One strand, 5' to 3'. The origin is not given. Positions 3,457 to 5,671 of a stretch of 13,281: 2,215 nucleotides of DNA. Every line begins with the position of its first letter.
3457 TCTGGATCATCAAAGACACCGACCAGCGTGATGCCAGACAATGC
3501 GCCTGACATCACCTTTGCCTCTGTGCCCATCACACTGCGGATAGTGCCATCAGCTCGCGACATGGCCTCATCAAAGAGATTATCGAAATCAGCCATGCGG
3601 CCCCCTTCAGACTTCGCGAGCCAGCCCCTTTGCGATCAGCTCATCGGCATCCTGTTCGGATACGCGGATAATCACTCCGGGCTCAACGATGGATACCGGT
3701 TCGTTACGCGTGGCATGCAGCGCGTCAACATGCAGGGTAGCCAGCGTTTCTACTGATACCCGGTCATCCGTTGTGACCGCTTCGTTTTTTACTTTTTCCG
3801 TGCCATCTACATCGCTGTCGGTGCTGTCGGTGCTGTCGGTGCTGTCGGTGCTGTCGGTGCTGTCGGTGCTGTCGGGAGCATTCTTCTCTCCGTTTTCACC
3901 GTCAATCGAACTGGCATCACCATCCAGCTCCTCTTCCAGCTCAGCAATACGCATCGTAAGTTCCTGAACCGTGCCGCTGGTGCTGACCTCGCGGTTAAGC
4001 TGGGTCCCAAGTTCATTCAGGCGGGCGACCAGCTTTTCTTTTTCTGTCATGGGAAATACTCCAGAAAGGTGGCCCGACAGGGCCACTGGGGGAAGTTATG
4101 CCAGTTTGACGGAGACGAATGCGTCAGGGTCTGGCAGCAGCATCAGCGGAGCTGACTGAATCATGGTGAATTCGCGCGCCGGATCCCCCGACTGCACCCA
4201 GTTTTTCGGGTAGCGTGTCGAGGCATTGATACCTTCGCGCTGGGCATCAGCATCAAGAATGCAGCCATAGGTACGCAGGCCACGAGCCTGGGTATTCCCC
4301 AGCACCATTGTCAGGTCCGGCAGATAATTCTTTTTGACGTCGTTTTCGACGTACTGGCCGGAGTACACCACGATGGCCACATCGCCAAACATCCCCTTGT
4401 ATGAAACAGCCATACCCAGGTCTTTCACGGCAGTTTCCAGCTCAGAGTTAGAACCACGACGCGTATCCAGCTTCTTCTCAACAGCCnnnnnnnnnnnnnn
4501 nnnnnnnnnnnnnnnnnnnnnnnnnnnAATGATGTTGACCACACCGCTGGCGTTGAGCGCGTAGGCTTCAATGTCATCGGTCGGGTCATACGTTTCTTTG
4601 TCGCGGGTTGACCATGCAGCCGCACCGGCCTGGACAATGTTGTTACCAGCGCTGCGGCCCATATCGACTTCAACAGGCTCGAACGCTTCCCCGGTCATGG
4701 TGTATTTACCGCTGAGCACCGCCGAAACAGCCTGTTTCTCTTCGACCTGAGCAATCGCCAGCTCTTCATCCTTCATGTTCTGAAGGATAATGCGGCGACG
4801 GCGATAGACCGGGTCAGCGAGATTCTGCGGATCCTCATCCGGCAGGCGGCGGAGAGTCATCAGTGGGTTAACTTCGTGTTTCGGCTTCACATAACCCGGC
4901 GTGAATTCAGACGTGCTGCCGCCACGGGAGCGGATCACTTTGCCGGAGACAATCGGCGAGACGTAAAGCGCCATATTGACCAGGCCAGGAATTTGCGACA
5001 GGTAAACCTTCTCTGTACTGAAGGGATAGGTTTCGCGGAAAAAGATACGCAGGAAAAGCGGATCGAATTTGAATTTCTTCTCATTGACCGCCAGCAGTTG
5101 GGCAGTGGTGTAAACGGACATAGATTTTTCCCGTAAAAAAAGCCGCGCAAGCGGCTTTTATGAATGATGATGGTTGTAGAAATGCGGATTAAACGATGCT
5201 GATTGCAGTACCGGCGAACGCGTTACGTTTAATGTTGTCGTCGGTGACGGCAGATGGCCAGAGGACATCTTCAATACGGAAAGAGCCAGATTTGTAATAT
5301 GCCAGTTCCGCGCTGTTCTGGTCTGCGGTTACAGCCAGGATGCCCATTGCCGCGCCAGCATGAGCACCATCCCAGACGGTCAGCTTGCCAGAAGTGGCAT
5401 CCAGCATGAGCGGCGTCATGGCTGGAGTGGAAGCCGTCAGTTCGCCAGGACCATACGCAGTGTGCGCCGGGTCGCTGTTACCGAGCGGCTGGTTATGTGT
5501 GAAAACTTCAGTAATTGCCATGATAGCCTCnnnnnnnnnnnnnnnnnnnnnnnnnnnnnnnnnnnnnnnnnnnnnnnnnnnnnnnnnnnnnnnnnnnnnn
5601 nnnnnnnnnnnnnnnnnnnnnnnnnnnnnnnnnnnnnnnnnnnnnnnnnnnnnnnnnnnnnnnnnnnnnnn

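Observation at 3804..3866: Perfect 9-bp tandem repeat encoding an (STD)6 linker in the FI homolog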

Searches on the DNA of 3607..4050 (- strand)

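Call 7: search_dna_similar(query=window:3607-4050:-, collection=phages, mode=near, max_rows=40)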
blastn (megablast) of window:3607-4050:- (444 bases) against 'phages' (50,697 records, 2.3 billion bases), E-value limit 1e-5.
Records with a match: 11; places in all: 11; records where one place covers at least 80% of the query: 8.
Best place of each record, by identity: 90-95% 6; 80-90% 5.
By first word of the organism name: Enterobacteria 7; Escherichia 3; Enterobacter 1.
By host as written in the record: Escherichia coli 7; - 3; Enterobacter sp. E12 1.
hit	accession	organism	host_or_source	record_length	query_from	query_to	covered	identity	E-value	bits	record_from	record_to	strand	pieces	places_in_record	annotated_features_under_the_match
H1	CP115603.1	Enterobacter phage MStein-2023a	Enterobacter sp. E12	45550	1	444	100%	90.9%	7e-171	604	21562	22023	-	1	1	record has no annotation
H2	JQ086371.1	Enterobacteria phage HK225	Escherichia coli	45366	1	444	100%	90.7%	3e-80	605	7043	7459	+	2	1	head assembly protein Fi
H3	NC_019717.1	Enterobacteria phage HK225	Escherichia coli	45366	1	444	100%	90.7%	3e-80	605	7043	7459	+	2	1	DNA packaging chaperone FI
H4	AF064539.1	Escherichia phage N15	-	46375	1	444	100%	88.1%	1e-144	518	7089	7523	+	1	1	gene 9: gp9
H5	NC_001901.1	Escherichia phage N15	-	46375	1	444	100%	88.1%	1e-144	518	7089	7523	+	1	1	gene 9: DNA packaging chaperone FI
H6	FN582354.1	Enterobacteria phage phi80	Escherichia coli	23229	1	389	88%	85.9%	8e-106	388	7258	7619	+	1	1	gene 9: DNA-packaging protein FI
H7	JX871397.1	Enterobacteria phage phi80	Escherichia coli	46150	1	389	88%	85.9%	8e-106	388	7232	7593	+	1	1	DNA packaging protein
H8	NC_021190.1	Enterobacteria phage phi80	Escherichia coli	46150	1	389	88%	85.9%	8e-106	388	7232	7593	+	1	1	DNA packaging chaperone FI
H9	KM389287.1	Escherichia phage Phi06_2987 S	-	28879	1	211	48%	91.9%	5e-78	296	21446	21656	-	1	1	record has no annotation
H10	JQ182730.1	Enterobacteria phage mEp237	Escherichia coli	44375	1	199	45%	92.0%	5e-73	279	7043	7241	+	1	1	DNA packaging protein Fi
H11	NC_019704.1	Enterobacteria phage mEp237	Escherichia coli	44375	1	199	45%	92.0%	5e-73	279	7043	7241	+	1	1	DNA packaging chaperone FI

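Call 8: search_dna_similar(query=window:3607-4050:-, collection=ecoli_genomes, mode=near, max_rows=60)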
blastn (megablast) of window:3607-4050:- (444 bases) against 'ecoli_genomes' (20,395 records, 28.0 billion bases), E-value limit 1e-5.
Records with a match: 34; places in all: 35; records where one place covers at least 80% of the query: 27.
Genomes with a match: 34 of 5426; with a place that covers at least 80% of the query: 27. Places per genome that has any: lowest 1, median 1, highest 2. On chromosomes: 35 places; on plasmids: 0.
Best place of each record, by identity: 90-95% 8; 80-90% 26.
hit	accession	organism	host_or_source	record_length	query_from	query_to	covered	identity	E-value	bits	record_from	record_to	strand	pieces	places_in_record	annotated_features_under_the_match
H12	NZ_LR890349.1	Escherichia coli strain MSB1_9D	Homo sapiens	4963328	1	444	100%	92.6%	9e-175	621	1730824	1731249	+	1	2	gpFI: DNA-packaging protein FI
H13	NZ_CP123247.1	Escherichia coli strain YZMc10-2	chicken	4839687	1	444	100%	89.9%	9e-160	571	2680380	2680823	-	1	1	gpFI: DNA-packaging protein FI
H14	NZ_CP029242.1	Escherichia coli strain ECCRA-119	feces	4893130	1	444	100%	88.3%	3e-145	523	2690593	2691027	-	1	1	gpFI: DNA-packaging protein FI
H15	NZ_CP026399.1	Escherichia coli strain ECONIH4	-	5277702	1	444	100%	88.3%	3e-145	523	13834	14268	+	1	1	gpFI: DNA-packaging protein FI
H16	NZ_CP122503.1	Escherichia coli strain W619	pig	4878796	1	444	100%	88.3%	3e-145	523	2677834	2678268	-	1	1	gpFI: DNA-packaging protein FI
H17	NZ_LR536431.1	Escherichia coli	-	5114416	1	444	100%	88.3%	3e-145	523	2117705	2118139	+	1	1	gpFI: DNA-packaging protein FI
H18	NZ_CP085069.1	Escherichia coli strain P27_L1_05.20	Homo sapiens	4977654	1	444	100%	86.5%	9e-130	472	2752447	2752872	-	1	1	DNA-packaging protein FI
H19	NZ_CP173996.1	Escherichia coli strain SZQ1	anaerobic sludge sediment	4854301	1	444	100%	86.5%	9e-130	472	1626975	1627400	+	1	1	DNA-packaging protein FI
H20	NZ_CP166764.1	Escherichia coli strain CRE444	Homo sapiens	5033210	1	444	100%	86.5%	9e-130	472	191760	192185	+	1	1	DNA-packaging protein FI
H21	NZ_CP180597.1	Escherichia coli strain PS3Tanimalfeces2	Cat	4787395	1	444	100%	86.5%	9e-130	472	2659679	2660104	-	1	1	DNA-packaging protein FI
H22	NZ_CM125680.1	Escherichia coli strain 2020S05-013-17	not applicable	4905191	1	444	100%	86.5%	9e-130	472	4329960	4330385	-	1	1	DNA-packaging protein FI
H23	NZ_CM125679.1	Escherichia coli strain 2020S05-013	Homo sapiens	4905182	1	444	100%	86.5%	9e-130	472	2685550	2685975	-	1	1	DNA-packaging protein FI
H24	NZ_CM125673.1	Escherichia coli strain 2020S05-013-9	not applicable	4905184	1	444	100%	86.5%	9e-130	472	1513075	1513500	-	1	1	DNA-packaging protein FI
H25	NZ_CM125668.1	Escherichia coli strain 2020S05-013-18-1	not applicable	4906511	1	444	100%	86.5%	9e-130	472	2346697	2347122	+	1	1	DNA-packaging protein FI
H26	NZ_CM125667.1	Escherichia coli strain 2020S05-013-5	not applicable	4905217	1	444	100%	86.5%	9e-130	472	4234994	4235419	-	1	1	DNA-packaging protein FI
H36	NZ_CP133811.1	Escherichia coli strain EC2001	food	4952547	1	444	100%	86.3%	4e-128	466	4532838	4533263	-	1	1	gpFI: DNA-packaging protein FI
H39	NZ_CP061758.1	Escherichia coli O68:H12 strain 97.3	Bos taurus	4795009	1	211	48%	91.9%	6e-77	296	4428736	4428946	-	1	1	gpFI: DNA-packaging protein FI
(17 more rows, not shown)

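Call 9: get_annotated_region(hit=H1, flank=300)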
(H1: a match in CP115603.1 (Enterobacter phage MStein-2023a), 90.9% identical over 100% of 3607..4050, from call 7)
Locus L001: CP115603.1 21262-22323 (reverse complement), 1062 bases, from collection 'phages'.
description: Enterobacter phage MStein-2023a, complete sequence.
organism: Enterobacter phage MStein-2023a (NCBI taxid 3019178)
taxonomy: Viruses; Duplodnaviria; Heunggongvirae; Uroviricota; Caudoviricetes; Ravinvirus
host: Enterobacter sp. E12; source: food; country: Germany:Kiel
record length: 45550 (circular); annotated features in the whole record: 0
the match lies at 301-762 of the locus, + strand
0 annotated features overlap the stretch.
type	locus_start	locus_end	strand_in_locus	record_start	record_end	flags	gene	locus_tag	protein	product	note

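Call 10: get_annotated_region(hit=H3, flank=300)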
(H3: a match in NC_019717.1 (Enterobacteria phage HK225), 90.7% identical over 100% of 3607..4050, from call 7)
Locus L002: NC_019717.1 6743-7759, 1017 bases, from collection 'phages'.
description: Enterobacteria phage HK225, complete genome.
organism: Enterobacteria phage HK225 (NCBI taxid 1147144)
taxonomy: Viruses; Duplodnaviria; Heunggongvirae; Uroviricota; Caudoviricetes
host: Escherichia coli; source: -; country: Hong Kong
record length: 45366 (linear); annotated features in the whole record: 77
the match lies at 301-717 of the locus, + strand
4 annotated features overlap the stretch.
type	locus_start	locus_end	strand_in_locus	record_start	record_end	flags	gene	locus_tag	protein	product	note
CDS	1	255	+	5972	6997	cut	-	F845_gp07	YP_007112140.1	major capsid protein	similar to P05481 Enterobacteria phage phi80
regulatory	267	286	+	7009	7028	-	-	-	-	terminator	rho-independent terminator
CDS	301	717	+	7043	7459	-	-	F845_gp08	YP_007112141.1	DNA packaging chaperone FI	similar to NP_046904 gp9 [Enterobacteria phage N15]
CDS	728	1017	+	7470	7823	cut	-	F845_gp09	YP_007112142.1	head closure Hc1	similar to NP_040589 head-tail joining protein [Enterobacteria phage lambda]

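Call 11: get_annotated_region(hit=H5, flank=300)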
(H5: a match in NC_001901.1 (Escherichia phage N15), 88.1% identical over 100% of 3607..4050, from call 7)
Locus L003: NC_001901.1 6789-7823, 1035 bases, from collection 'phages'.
description: Bacteriophage N15, complete genome.
organism: Escherichia phage N15 (NCBI taxid 1604876)
taxonomy: Viruses; Duplodnaviria; Heunggongvirae; Uroviricota; Caudoviricetes; Ravinvirus; Ravinvirus N15
host: -; source: -; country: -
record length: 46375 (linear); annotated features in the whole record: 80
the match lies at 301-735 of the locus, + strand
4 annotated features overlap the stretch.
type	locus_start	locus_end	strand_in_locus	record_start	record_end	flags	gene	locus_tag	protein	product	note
CDS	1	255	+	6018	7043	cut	gene 8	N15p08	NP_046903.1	major capsid protein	major head protein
stem_loop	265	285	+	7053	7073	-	-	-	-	-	putative rho-indep. transcription terminator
CDS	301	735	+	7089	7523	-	gene 9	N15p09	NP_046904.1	DNA packaging chaperone FI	head assembly protein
CDS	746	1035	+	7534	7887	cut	gene 10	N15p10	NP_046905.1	head closure Hc1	head completion protein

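Call 12: get_annotated_region(hit=H8, flank=300)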
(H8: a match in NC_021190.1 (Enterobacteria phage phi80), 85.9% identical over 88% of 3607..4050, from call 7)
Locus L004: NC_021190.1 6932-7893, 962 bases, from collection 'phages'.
description: Enterobacteria phage phi80, complete genome.
organism: Enterobacteria phage phi80 (NCBI taxid 10713)
taxonomy: Viruses; Duplodnaviria; Heunggongvirae; Uroviricota; Caudoviricetes
host: Escherichia coli; source: -; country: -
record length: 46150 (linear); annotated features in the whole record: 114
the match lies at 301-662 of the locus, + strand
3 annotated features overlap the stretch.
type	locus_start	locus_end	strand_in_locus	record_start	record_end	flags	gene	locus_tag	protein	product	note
CDS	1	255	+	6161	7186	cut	-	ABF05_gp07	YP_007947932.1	major capsid protein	5; similar to lambda E, N15 gp8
CDS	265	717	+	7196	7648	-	-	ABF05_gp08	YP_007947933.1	DNA packaging chaperone FI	similar to lambda FI, N15 gp9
CDS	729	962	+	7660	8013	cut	-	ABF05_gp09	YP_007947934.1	head closure Hc1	similar to lambda FII, N15 gp10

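Call 13: get_annotated_region(hit=H12, flank=300)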
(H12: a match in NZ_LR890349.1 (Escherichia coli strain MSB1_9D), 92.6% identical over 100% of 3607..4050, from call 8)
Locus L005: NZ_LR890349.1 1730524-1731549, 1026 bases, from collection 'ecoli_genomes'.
description: Escherichia coli strain MSB1_9D isolate MSB1_9D chromosome 1, complete sequence
organism: Escherichia coli strain MSB1_9D (NCBI taxid 562)
replicon: chromosome; assembly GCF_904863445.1
host: Homo sapiens; source: rectal swab; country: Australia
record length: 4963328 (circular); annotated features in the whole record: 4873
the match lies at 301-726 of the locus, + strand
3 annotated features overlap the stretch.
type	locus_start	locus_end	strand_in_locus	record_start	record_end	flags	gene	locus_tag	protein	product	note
CDS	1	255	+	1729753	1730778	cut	-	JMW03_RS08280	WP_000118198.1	major capsid protein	-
CDS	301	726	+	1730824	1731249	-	gpFI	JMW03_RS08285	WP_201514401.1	DNA-packaging protein FI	-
CDS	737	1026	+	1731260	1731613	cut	-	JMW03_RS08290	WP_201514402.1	head-tail joining protein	-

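Call 14: get_annotated_region(hit=H13, flank=300)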
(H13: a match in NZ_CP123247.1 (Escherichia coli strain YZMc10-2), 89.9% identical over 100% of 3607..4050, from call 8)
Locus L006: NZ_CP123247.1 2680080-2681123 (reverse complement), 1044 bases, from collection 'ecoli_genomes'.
description: Escherichia coli strain YZMc10-2 chromosome, complete genome
organism: Escherichia coli strain YZMc10-2 (NCBI taxid 562)
replicon: chromosome; assembly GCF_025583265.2
host: chicken; source: feces; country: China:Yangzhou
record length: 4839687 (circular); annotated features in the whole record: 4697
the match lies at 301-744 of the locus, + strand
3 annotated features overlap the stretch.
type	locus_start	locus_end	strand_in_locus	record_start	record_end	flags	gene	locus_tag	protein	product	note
CDS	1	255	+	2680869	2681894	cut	-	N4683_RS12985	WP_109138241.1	major capsid protein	-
CDS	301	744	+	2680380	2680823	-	gpFI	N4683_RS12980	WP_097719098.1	DNA-packaging protein FI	-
CDS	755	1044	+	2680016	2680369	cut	-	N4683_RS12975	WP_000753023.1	head-tail joining protein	-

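Call 15: get_annotated_region(hit=H14, flank=300)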
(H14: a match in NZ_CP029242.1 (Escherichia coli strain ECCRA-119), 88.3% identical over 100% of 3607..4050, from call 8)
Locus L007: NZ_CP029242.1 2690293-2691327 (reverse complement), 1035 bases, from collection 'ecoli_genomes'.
description: Escherichia coli strain ECCRA-119 chromosome, complete genome
organism: Escherichia coli strain ECCRA-119 (NCBI taxid 562)
replicon: chromosome; assembly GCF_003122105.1
host: -; source: feces; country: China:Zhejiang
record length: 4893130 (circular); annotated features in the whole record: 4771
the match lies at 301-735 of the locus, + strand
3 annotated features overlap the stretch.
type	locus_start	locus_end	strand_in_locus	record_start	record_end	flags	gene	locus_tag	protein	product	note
CDS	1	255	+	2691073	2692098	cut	-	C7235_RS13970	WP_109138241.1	major capsid protein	-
CDS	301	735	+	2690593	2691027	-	gpFI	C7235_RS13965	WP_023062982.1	DNA-packaging protein FI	-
CDS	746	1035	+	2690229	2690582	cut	-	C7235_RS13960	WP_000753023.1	head-tail joining protein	-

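Call 16: get_annotated_region(hit=H18, flank=300)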
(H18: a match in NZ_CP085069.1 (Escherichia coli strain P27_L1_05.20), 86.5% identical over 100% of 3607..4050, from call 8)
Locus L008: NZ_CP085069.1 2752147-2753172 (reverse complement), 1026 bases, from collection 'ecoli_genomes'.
description: Escherichia coli strain P27_L1_05.20 chromosome, complete genome
organism: Escherichia coli strain P27_L1_05.20 (NCBI taxid 562)
replicon: chromosome; assembly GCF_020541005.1
host: Homo sapiens; source: rectal swab; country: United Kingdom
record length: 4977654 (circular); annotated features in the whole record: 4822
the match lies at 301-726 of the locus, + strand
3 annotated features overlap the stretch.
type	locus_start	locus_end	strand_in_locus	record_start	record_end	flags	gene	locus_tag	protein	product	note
CDS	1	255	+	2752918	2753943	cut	-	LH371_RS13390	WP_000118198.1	major capsid protein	-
CDS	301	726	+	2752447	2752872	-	-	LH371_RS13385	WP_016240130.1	DNA-packaging protein FI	-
CDS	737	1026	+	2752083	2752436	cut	-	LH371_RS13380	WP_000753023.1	head-tail joining protein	-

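Call 17: get_annotated_region(hit=H36, flank=300)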
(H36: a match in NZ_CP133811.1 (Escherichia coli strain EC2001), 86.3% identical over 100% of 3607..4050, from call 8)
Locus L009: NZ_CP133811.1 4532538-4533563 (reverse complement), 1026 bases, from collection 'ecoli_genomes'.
description: Escherichia coli strain EC2001 chromosome, complete genome
organism: Escherichia coli strain EC2001 (NCBI taxid 562)
replicon: chromosome; assembly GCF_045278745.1
host: -; source: food; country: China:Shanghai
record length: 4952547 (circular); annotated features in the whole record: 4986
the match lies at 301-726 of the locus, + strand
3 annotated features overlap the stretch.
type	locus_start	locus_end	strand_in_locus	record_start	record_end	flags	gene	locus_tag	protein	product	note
CDS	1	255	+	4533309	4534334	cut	-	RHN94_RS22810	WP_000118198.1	major capsid protein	-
CDS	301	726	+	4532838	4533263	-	gpFI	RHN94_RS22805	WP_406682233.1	DNA-packaging protein FI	-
CDS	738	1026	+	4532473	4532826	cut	-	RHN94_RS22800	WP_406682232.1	head-tail joining protein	-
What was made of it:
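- The 5- and 6-copy alleles L006 and L007 sit next to a different capsid protein accession from the 4-copy alleles (calls 14-17).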

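Call 62: search_dna_similar(query=L008:301-726:+, collection=ecoli_genomes, mode=near, max_rows=60, rows=spread)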
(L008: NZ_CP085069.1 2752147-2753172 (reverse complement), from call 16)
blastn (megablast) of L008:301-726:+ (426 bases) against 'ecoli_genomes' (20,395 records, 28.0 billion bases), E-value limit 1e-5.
Records with a match: 34; places in all: 35; records where one place covers at least 80% of the query: 34.
Genomes with a match: 34 of 5426; with a place that covers at least 80% of the query: 34. Places per genome that has any: lowest 1, median 1, highest 2. On chromosomes: 35 places; on plasmids: 0.
Best place of each record, by identity: >=99% 19; 95-99% 13; 80-90% 2.
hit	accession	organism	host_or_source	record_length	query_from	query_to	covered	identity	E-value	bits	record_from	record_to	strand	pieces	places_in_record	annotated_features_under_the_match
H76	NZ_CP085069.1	Escherichia coli strain P27_L1_05.20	Homo sapiens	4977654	1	426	100%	100.0%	0e+0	787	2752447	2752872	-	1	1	DNA-packaging protein FI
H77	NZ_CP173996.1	Escherichia coli strain SZQ1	anaerobic sludge sediment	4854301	1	426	100%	100.0%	0e+0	787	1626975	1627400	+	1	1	DNA-packaging protein FI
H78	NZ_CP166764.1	Escherichia coli strain CRE444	Homo sapiens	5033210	1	426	100%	100.0%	0e+0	787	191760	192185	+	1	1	DNA-packaging protein FI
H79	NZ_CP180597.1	Escherichia coli strain PS3Tanimalfeces2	Cat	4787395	1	426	100%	100.0%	0e+0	787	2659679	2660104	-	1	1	DNA-packaging protein FI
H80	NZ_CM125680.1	Escherichia coli strain 2020S05-013-17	not applicable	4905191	1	426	100%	100.0%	0e+0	787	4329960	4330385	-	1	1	DNA-packaging protein FI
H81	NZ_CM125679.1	Escherichia coli strain 2020S05-013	Homo sapiens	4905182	1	426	100%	100.0%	0e+0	787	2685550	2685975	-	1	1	DNA-packaging protein FI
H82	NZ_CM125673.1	Escherichia coli strain 2020S05-013-9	not applicable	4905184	1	426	100%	100.0%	0e+0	787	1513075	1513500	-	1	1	DNA-packaging protein FI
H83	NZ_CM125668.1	Escherichia coli strain 2020S05-013-18-1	not applicable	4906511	1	426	100%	100.0%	0e+0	787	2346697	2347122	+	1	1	DNA-packaging protein FI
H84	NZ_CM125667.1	Escherichia coli strain 2020S05-013-5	not applicable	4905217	1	426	100%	100.0%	0e+0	787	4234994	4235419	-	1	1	DNA-packaging protein FI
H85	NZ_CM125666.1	Escherichia coli strain 2020S05-013-18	not applicable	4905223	1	426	100%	100.0%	0e+0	787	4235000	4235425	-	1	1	DNA-packaging protein FI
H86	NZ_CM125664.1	Escherichia coli strain 2020S05-013-31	not applicable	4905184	1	426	100%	100.0%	0e+0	787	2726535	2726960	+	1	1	DNA-packaging protein FI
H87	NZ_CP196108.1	Escherichia coli strain EC1908157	Homo sapiens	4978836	1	426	100%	100.0%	0e+0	787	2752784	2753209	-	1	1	DNA-packaging protein FI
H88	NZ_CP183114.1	Escherichia coli strain 492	Homo sapiens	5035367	1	426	100%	100.0%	0e+0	787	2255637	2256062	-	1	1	DNA-packaging protein FI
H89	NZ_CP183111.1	Escherichia coli strain 488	Homo sapiens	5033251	1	426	100%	100.0%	0e+0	787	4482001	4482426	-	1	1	DNA-packaging protein FI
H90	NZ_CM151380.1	Escherichia coli strain 31B19CPO010B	Homo sapiens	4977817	1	426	100%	100.0%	0e+0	787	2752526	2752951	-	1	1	DNA-packaging protein FI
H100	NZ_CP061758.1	Escherichia coli O68:H12 strain 97.3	Bos taurus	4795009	1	426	100%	97.9%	0e+0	728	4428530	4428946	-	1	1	gpFI: DNA-packaging protein FI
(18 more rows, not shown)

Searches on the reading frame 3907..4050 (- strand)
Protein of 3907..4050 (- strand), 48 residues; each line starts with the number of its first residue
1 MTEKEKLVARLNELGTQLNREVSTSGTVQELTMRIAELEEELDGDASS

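Call 67: search_protein_families(library=pfam, proteins=[window:3907-4050:-], max_evalue=5)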
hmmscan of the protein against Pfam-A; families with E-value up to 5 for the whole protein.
seq(48 aa): 12 families
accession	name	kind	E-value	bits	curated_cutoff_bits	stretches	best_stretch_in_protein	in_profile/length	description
PF14000.11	Packaging_FI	-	1.4e-18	68.1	27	1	3-45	1-44/131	DNA packaging protein FI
PF08663.15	HalX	-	0.0018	19.1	23.2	1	7-43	15-52/68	HalX domain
PF14077.11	WD40_alt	-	0.0024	18.1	25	1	23-42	8-27/48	Alternative WD40 repeat motif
PF16326.10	ABC_tran_CTD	-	0.0058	17.3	32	1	5-43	18-58/69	ABC transporter C-terminal domain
PF16471.10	JIP_LZII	-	0.049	14.3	30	1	3-42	27-70/71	JNK-interacting protein leucine zipper II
PF07426.16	Dynactin_p22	-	0.059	13.6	25.2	1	4-44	28-68/168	Dynactin subunit p22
PF19111.5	DUF5798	-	0.064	13.9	27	1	5-43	18-53/89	Family of unknown function (DUF5798)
PF02316.22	HTH_Tnp_Mu_1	-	0.067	14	23.3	1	3-46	50-93/134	Mu DNA-binding domain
PF08954.16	Trimer_CC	-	0.097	12.7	27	1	26-43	33-50/52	Trimerisation motif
PF11629.13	Mst1_SARAH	-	0.13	12.7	23.1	1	27-44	8-25/48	C terminal SARAH domain of Mst1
PF18953.6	SAP_new25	-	0.13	12.3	26.3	1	21-37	21-37/51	SAP domain-containing new25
PF02097.20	Filo_VP35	-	0.15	11.6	27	1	6-42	74-113/342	Filoviridae VP35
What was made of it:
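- Tried and rejected: Only sub-threshold matches were found (SAP_new25 E 0.13, call 67).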

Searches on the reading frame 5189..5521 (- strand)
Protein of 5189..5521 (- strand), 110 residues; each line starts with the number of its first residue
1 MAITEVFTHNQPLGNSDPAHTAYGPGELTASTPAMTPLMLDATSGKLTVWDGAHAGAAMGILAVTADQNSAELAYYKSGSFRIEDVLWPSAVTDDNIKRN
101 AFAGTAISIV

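Call 6: search_protein_families(library=pfam, proteins=[window:5189-5521:-])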
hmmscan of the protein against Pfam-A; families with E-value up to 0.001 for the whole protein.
window:5189-5521:- (110 aa): 1 family
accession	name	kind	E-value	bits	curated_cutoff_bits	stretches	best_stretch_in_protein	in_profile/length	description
PF02924.19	HDPD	-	3.1e-21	76.1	29.1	1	3-107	2-113/116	Bacteriophage lambda head decoration protein D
